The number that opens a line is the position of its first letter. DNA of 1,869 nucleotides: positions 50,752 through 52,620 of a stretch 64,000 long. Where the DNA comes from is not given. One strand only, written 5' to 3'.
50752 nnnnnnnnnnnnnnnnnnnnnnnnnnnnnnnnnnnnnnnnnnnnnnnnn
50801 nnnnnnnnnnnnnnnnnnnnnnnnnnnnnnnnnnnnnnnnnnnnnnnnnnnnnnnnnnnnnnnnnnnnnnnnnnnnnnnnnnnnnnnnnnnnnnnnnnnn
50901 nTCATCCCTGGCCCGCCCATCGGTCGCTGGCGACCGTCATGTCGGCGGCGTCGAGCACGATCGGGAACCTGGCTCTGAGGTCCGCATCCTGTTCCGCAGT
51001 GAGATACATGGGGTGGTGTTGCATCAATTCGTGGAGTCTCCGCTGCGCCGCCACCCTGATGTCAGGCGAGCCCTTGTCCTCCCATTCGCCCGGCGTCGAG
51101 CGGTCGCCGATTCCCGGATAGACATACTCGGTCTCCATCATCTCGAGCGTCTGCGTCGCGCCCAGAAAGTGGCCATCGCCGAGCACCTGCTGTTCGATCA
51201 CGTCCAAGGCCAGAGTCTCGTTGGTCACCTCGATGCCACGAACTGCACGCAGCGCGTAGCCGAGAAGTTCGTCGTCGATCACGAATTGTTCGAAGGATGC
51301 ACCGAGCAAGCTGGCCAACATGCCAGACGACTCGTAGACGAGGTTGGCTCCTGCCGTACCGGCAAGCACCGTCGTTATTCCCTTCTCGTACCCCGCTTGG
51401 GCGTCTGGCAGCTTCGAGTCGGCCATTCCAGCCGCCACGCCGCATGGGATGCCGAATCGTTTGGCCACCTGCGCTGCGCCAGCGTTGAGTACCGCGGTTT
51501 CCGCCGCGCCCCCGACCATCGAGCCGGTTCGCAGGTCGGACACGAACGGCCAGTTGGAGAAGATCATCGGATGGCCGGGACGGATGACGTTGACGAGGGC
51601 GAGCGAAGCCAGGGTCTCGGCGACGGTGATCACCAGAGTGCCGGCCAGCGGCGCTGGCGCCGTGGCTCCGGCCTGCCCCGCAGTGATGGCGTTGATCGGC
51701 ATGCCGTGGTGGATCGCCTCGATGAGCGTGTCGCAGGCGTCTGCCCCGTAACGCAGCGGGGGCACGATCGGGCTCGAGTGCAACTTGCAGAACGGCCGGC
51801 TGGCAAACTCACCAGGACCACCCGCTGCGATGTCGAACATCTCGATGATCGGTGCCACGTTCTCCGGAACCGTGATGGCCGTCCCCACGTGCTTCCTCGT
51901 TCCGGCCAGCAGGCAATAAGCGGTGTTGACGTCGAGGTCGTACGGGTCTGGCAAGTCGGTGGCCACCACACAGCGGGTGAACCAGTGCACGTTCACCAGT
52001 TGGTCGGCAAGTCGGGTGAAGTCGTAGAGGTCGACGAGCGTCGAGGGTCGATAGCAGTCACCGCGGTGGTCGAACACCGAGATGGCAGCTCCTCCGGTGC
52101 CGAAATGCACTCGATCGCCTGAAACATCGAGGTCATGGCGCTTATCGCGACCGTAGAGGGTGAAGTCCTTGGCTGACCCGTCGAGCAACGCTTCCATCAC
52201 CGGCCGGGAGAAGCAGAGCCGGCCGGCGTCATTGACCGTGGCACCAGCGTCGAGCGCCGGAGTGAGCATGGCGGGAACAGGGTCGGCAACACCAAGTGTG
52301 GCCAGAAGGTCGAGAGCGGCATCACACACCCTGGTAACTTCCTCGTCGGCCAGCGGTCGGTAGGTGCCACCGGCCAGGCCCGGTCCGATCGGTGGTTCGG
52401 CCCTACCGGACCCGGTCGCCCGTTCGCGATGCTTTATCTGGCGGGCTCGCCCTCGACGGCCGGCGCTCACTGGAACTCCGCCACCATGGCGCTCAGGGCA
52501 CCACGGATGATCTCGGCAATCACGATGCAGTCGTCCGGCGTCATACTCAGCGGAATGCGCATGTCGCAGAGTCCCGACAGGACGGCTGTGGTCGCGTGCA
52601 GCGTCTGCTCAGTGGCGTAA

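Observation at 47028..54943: Tightly coupled HisD-like / DegT-like / non-Pyl MttB / MocR / DMGDH-like operon with no corrinoid partner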

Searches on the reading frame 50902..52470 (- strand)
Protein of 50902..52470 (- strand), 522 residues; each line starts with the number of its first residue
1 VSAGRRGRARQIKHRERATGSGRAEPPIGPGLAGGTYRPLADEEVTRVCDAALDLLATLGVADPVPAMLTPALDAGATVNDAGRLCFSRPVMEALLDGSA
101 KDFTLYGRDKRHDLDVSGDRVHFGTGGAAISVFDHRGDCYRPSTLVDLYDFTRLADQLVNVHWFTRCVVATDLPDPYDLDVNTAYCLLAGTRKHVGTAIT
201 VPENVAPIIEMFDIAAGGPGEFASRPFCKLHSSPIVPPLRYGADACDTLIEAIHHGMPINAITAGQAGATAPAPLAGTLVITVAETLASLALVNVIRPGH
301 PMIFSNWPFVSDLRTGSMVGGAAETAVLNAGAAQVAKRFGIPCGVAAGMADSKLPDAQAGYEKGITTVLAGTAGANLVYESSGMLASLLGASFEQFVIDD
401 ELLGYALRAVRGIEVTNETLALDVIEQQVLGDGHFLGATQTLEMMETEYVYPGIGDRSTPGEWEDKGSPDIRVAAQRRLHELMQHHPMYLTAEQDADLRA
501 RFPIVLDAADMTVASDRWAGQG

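Call 3: search_protein_families(library=pfam, proteins=[window:50902-52470:-])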
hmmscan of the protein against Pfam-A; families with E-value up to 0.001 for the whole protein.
window:50902-52470:- (522 aa): 1 family
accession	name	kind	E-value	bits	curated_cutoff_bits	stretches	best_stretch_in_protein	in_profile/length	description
PF06253.16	MTTB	-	6.8e-98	328.3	25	1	29-487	21-477/500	Trimethylamine methyltransferase (MTTB)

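Call 8: search_protein_families(library=ncbifam, proteins=[window:50902-52470:-])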
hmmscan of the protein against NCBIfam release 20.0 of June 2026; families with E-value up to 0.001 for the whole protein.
window:50902-52470:- (522 aa): 1 family
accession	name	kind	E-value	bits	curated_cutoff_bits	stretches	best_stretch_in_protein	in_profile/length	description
TIGR02369.2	trimeth_pyl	equivalog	1.6e-98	330.3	525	1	40-499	6-462/469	[trimethylamine--corrinoid protein] Co-methyltransferase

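Call 9: find_homologous_proteins(query=window:50902-52470:-, max_evalue=1e-20)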
Query window:50902-52470:- (522 aa): 7978 proteins with E <= 1e-20 among 8000 candidates; the best 120 are listed.
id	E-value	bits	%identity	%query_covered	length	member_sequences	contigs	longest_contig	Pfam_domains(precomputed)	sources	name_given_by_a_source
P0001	0.0e+0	1175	99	100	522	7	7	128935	PF06253.17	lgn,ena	-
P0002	0.0e+0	1014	86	97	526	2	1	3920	PF06253.17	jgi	-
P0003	7.2e-291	983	83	99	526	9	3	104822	PF06253.17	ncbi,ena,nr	ncbi:MAG: trimethylamine methyltransferase family protein [bacterium]|nr:trimethylamine methyltransf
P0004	1.4e-288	976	83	98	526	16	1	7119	PF06253.17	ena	-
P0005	4.3e-280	948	81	99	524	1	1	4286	PF06253.17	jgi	-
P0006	1.8e-275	933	81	99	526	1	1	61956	PF06253.17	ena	-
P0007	1.9e-221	754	69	96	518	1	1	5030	PF06253.17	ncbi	ncbi:MAG: trimethylamine methyltransferase family protein [Acidimicrobiales bacterium]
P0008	7.6e-219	746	68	96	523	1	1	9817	PF06253.17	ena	-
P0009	1.5e-216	738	68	92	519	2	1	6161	PF06253.17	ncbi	-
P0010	9.1e-214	729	66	96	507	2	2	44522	PF06253.17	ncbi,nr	ncbi:MAG: trimethylamine methyltransferase [Actinomycetia bacterium]|nr:trimethylamine methyltransfe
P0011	8.7e-213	726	63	99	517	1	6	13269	PF06253.17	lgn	-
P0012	1.6e-212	725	63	97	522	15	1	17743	PF06253.17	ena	-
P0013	1.8e-212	725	63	97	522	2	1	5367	PF06253.17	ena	-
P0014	5.3e-212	723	66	96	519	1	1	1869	PF06253.17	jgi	-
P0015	6.0e-212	723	63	97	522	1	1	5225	PF06253.17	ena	-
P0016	4.0e-211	720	61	95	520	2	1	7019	PF06253.17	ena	-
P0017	6.4e-211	720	60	99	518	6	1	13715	PF06253.17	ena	-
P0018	1.4e-209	715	63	96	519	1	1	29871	PF06253.17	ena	-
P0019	3.4e-209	714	62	98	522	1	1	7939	PF06253.17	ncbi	ncbi:MAG: trimethylamine methyltransferase family protein [Gammaproteobacteria bacterium]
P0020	8.8e-209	713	62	97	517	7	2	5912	PF06253.17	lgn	-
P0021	1.6e-208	712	61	98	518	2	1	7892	PF06253.17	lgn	-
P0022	2.2e-207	708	59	99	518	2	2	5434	PF06253.17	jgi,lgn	jgi:trimethylamine--corrinoid protein Co-methyltransferase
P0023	5.3e-207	707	62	94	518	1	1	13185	PF06253.17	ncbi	-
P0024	8.7e-207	706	59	99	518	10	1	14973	PF06253.17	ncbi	-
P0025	1.3e-205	702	62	95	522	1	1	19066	PF06253.17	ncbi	-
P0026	2.9e-205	701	60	98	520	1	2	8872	PF06253.17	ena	-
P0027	3.5e-205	701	61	95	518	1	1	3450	PF06253.17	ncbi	ncbi:MAG: trimethylamine methyltransferase family protein [Chloroflexota bacterium]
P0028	4.3e-205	700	60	94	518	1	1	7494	PF06253.17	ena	-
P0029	5.5e-205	700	60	98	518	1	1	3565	PF06253.17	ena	-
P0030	5.9e-205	700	62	98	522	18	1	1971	PF06253.17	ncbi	-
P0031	3.7e-204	697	62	98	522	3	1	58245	PF06253.17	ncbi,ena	-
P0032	1.1e-203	696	63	95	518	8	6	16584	PF06253.17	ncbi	-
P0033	1.3e-203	696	59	98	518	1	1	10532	PF06253.17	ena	-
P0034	1.7e-203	695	60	94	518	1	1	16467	PF06253.17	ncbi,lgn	ncbi:MAG: trimethylamine methyltransferase family protein [Candidatus Promineifilaceae bacterium]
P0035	1.3e-202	692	58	99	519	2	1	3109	PF06253.17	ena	-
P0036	6.7e-202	690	60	98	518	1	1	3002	PF06253.17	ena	-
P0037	3.5e-201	688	60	99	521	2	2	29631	PF06253.17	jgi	jgi:trimethylamine--corrinoid protein Co-methyltransferase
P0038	5.0e-201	687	60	96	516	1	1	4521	PF06253.17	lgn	-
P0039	6.8e-201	687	60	95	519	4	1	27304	PF06253.17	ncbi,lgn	ncbi:MAG: trimethylamine methyltransferase family protein [Chloroflexota bacterium]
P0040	9.9e-201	686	60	98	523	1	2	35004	PF06253.17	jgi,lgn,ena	-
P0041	1.8e-200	685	59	98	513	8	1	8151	PF06253.17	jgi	-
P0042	2.0e-200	685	59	97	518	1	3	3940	PF06253.17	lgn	-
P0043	7.0e-200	683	60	99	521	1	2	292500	PF06253.17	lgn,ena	-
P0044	7.6e-200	683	60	97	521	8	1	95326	PF06253.17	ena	-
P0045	1.8e-199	682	61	95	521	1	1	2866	PF06253.17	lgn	-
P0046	2.0e-199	682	61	93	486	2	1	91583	PF06253.17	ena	-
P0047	6.0e-199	680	59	97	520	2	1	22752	PF06253.17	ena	-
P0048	6.6e-199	680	60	99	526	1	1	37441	PF06253.17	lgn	-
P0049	1.3e-198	679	60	96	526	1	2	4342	PF06253.17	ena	-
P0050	4.5e-198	677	60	95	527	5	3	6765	PF06253.17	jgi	jgi:trimethylamine--corrinoid protein Co-methyltransferase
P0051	9.3e-198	676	58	97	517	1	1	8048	PF06253.17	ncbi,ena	-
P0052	2.1e-197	675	58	96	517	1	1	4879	PF06253.17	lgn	-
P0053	3.4e-197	674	59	97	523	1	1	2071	PF06253.17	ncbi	-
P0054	1.5e-196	672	61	96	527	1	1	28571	PF06253.17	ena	-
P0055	1.3e-195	669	60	95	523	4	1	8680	PF06253.17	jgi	-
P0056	1.7e-195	669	59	94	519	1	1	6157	PF06253.17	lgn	-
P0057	1.3e-193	663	57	98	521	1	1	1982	PF06253.17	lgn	-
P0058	1.4e-193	662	59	94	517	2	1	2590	PF06253.17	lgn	-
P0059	1.2e-192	659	58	97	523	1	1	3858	PF06253.17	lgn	-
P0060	2.7e-192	658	63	92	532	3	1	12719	PF06253.17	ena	-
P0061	3.3e-192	658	63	91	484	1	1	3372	PF06253.17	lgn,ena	-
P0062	5.0e-192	657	59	98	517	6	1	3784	PF06253.17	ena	-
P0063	6.5e-192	657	56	98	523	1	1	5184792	PF06253.17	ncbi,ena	-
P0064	2.2e-191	655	59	95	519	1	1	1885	PF06253.17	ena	-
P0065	5.1e-191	654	61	93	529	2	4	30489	PF06253.17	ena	-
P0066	4.8e-190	651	58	96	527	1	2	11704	PF06253.17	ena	-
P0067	5.5e-190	651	60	94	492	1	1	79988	PF06253.17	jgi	-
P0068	1.2e-189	650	56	99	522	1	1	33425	PF06253.17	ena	-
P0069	1.4e-188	646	57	99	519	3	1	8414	PF06253.17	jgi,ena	-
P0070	3.0e-188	645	59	94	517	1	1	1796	PF06253.17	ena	-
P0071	4.8e-188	644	58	97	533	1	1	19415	PF06253.17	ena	-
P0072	4.8e-188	644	57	99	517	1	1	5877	PF06253.17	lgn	-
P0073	5.0e-188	644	58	96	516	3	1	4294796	PF06253.17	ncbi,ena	-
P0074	1.1e-187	643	57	99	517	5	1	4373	PF06253.17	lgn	-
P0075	3.6e-187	641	57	98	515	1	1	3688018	PF06253.17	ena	-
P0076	1.0e-186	640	58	97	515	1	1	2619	PF06253.17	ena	-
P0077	2.3e-186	639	57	97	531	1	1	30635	PF06253.17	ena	-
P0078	3.1e-186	638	56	99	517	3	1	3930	PF06253.17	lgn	-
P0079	3.7e-186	638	60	93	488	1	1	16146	PF06253.17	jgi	-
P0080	9.4e-186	637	57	97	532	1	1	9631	PF06253.17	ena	-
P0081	2.4e-184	632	58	93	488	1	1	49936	PF06253.17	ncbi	-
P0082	4.1e-184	631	58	93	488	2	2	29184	PF06253.17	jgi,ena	-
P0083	3.3e-183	628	58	93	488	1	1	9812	PF06253.17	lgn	-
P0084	1.5e-181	623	57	93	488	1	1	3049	PF06253.17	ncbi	-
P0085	1.7e-181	623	56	96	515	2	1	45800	PF06253.17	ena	-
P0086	2.8e-181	622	57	99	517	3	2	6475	PF06253.17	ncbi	-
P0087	1.3e-180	620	56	97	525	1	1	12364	PF06253.17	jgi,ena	-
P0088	1.8e-180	619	56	92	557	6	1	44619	PF06253.17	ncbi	-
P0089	2.8e-180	619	56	96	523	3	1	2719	PF06253.17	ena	-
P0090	3.0e-180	619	56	94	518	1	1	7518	PF06253.17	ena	-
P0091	5.0e-180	618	57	93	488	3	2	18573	PF06253.17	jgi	jgi:trimethylamine--corrinoid protein Co-methyltransferase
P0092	5.1e-180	618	60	91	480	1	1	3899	PF06253.17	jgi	jgi:trimethylamine--corrinoid protein Co-methyltransferase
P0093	7.4e-180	617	56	92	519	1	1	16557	PF06253.17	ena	-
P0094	1.1e-179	617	56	94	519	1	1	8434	PF06253.17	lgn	-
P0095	4.0e-179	615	56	94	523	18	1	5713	PF06253.17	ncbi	-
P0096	2.3e-178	612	56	92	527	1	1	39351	PF06253.17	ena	-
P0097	2.7e-178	612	53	97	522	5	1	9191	PF06253.17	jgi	jgi:trimethylamine--corrinoid protein Co-methyltransferase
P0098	4.2e-178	611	56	93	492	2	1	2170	PF06253.17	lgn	-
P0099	4.8e-178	611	55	97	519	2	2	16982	PF06253.17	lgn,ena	-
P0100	5.8e-178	611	56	92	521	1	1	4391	PF06253.17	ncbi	ncbi:MAG: trimethylamine methyltransferase family protein, partial [Alphaproteobacteria bacterium]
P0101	8.2e-178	610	55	96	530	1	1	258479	PF06253.17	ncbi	ncbi:MAG: trimethylamine methyltransferase family protein [Pseudomonadota bacterium]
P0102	3.3e-177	608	56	91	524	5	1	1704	PF06253.17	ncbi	-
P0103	3.4e-177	608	54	99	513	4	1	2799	PF06253.17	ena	-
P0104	8.5e-177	607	54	96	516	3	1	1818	PF06253.17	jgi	jgi:trimethylamine--corrinoid protein Co-methyltransferase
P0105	1.2e-176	607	55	95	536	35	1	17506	PF06253.17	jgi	jgi:trimethylamine--corrinoid protein Co-methyltransferase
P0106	1.3e-176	607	56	93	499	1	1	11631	PF06253.17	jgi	jgi:trimethylamine--corrinoid protein Co-methyltransferase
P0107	1.3e-176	607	56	92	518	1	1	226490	PF06253.17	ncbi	-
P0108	1.9e-176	606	56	93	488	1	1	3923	PF06253.17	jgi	jgi:trimethylamine--corrinoid protein Co-methyltransferase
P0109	2.4e-176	606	63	83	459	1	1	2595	PF06253.17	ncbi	-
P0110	3.6e-176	605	54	97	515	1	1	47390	PF06253.17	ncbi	ncbi:MAG: trimethylamine methyltransferase family protein [Pseudomonadota bacterium]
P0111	3.8e-176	605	54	96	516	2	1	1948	PF06253.17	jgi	-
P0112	4.7e-176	605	52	97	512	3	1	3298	PF06253.17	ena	-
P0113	6.0e-176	604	54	96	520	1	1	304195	PF06253.17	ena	-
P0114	6.5e-176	604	54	92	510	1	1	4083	PF06253.17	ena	-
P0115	9.0e-176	604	55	92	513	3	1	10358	PF06253.17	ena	-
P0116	1.2e-175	603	56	92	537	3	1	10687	PF06253.17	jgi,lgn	-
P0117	2.6e-175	602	54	96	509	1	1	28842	PF06253.17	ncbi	ncbi:MAG: trimethylamine methyltransferase family protein [Pikeienuella sp.]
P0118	3.0e-175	602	53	96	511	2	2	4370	PF06253.17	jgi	-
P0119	3.9e-175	602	54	97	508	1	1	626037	PF06253.17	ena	-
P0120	3.9e-175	602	54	96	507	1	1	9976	PF06253.17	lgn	-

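Call 15: find_encoding_contigs(protein=P0003, flank=10000, max_places=3)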
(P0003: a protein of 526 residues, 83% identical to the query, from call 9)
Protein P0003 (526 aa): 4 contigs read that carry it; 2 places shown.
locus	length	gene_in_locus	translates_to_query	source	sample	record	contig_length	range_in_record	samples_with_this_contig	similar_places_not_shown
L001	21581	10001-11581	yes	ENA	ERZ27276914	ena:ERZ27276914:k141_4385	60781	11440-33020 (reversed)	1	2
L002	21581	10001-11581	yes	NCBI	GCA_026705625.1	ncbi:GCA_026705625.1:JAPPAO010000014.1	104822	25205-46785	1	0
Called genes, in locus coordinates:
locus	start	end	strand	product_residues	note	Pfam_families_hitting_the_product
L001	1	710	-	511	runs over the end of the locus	PF01799:Fer2_2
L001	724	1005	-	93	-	PF01521:Fe-S_biosyn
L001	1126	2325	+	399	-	PF01883:FeS_assembly_P, PF00142:Fer4_NifH (faint), PF01656:CbiA, PF09140:MipZ (weak), PF10609:ParA, PF13614:AAA_31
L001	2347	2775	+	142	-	PF04186:FxsA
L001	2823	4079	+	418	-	PF03841:SelA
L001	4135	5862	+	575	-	PF00009:GTP_EFTU, PF01926:MMR_HSR1 (weak), PF03144:GTP_EFTU_D2, PF25461:Beta-barrel_SelB, PF09107:WHD_3rd_SelB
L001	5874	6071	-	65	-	PF02467:Whib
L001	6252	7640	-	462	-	PF24961:NfeD_membrane, PF01957:NfeD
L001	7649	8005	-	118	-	PF01740:STAS, PF13466:STAS_2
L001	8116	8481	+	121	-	PF00072:Response_reg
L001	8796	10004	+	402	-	PF01041:DegT_DnrJ_EryC1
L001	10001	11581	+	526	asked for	PF06253:MTTB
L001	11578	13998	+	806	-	PF01266:DAO, PF16350:FAO_M, PF01571:GCV_T, PF08669:GCV_T_C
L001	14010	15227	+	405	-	PF00291:PALP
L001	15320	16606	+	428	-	PF04909:Amidohydro_2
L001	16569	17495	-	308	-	PF00106:adh_short, PF08659:KR, PF13561:adh_short_C2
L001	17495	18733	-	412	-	PF02515:CoA_transf_3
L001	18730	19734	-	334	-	PF04909:Amidohydro_2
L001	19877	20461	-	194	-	PF14333:DUF4389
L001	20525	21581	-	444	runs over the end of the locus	PF07690:MFS_1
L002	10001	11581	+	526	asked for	PF06253:MTTB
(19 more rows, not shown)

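Call 16: find_encoding_contigs(protein=P0010, flank=10000, max_places=3)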
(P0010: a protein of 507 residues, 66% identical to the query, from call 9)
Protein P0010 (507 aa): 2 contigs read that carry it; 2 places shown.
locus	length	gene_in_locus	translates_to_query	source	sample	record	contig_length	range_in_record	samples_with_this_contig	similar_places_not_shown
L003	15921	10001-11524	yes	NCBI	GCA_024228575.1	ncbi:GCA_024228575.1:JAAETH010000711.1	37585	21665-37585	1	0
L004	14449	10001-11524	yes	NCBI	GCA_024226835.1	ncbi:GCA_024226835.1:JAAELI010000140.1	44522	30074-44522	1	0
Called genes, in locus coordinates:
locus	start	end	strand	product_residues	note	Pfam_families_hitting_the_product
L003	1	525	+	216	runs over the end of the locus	PF02397:Bac_transf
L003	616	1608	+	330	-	PF08240:ADH_N, PF16912:Glu_dehyd_C (weak), PF00107:ADH_zinc_N, PF13602:ADH_zinc_N_2 (weak)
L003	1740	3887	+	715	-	PF02922:CBM_48, PF00128:Alpha-amylase (weak), PF21331:Isoamylase_C (weak)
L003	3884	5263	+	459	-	PF08323:Glyco_transf_5, PF13439:Glyco_transf_4, PF13579:Glyco_trans_4_4, PF00534:Glycos_transf_1, PF20706:GT4-conflict (weak), PF13692:Glyco_trans_1_4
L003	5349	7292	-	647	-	-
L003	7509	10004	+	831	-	PF00815:Histidinol_dh, PF00155:Aminotran_1_2 (weak), PF01041:DegT_DnrJ_EryC1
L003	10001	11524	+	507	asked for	PF06253:MTTB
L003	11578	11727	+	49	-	PF00392:GntR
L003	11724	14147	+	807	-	PF01266:DAO, PF16350:FAO_M, PF01571:GCV_T, PF08669:GCV_T_C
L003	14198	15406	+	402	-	PF00291:PALP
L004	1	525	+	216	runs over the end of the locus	PF02397:Bac_transf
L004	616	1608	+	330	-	PF08240:ADH_N, PF16912:Glu_dehyd_C (weak), PF00107:ADH_zinc_N, PF13602:ADH_zinc_N_2 (weak)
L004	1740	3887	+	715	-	PF02922:CBM_48, PF00128:Alpha-amylase (weak), PF21331:Isoamylase_C (weak)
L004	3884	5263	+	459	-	PF08323:Glyco_transf_5, PF13439:Glyco_transf_4, PF13579:Glyco_trans_4_4, PF00534:Glycos_transf_1, PF13692:Glyco_trans_1_4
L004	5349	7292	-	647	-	-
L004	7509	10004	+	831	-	PF00815:Histidinol_dh, PF00155:Aminotran_1_2 (weak), PF01041:DegT_DnrJ_EryC1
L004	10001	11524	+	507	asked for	PF06253:MTTB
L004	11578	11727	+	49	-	PF00392:GntR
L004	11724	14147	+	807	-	PF01266:DAO, PF16350:FAO_M, PF01571:GCV_T, PF08669:GCV_T_C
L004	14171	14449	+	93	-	?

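Call 17: find_encoding_contigs(protein=P0001, flank=10000, max_places=3)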
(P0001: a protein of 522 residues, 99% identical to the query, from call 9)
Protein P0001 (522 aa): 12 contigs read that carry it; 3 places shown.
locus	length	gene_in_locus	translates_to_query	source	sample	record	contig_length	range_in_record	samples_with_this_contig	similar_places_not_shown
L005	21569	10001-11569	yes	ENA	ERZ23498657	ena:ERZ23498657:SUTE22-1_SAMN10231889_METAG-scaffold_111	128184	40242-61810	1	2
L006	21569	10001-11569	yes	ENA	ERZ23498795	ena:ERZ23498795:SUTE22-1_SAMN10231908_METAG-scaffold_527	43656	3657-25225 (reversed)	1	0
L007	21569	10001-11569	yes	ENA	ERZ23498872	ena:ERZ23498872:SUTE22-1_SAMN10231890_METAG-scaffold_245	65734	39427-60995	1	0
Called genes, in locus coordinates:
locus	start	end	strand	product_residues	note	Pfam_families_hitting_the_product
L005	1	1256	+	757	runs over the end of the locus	PF23500:DUF7133 (faint), PF07995:GSDH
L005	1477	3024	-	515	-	-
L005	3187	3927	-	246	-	-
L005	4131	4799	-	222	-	PF00561:Abhydrolase_1 (faint), PF12146:Hydrolase_4 (faint), PF12697:Abhydrolase_6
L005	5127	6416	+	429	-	PF00067:p450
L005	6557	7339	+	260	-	PF05721:PhyH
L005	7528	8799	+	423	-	PF00815:Histidinol_dh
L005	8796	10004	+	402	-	PF01041:DegT_DnrJ_EryC1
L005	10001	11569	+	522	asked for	PF06253:MTTB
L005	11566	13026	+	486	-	PF00392:GntR, PF00155:Aminotran_1_2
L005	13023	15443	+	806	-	PF01266:DAO, PF16350:FAO_M, PF01571:GCV_T, PF08669:GCV_T_C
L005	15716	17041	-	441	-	PF00067:p450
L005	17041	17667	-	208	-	PF00440:TetR_N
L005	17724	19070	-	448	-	PF01979:Amidohydro_1, PF07969:Amidohydro_3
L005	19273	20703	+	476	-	PF07690:MFS_1 (weak)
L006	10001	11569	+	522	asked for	PF06253:MTTB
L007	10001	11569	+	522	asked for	PF06253:MTTB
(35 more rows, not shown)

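Call 18: find_encoding_contigs(protein=P0063, flank=10000, max_places=2)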
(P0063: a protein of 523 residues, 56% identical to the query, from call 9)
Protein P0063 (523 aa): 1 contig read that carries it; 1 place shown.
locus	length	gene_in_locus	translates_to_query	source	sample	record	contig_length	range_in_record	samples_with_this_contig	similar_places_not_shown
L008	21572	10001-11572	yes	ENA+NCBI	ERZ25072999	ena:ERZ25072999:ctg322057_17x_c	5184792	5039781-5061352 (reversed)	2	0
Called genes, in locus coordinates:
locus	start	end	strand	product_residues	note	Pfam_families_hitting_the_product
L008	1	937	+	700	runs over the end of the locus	PF00378:ECH_1, PF16113:ECH_2, PF02737:3HCDH_N, PF00725:3HCDH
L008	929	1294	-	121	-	PF00072:Response_reg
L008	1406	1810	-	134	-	-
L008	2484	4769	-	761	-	PF00989:PAS (weak), PF08448:PAS_4, PF13426:PAS_9 (weak), PF08447:PAS_3 (faint), PF00512:HisKA, PF02518:HATPase_c, PF00072:Response_reg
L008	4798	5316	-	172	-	PF00174:Oxidored_molyb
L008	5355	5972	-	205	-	PF00072:Response_reg, PF08281:Sigma70_r4_2 (weak), PF00196:GerE, PF04545:Sigma70_r4 (weak)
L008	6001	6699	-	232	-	PF00512:HisKA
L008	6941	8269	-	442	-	PF07690:MFS_1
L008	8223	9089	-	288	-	PF00126:HTH_1, PF03466:LysR_substrate (weak)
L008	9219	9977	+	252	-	PF00106:adh_short, PF08659:KR, PF13561:adh_short_C2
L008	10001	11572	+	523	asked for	PF06253:MTTB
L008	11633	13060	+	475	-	PF00171:Aldedh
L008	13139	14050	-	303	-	PF00291:PALP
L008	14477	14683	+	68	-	PF00313:CSD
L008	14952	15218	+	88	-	PF00076:RRM_1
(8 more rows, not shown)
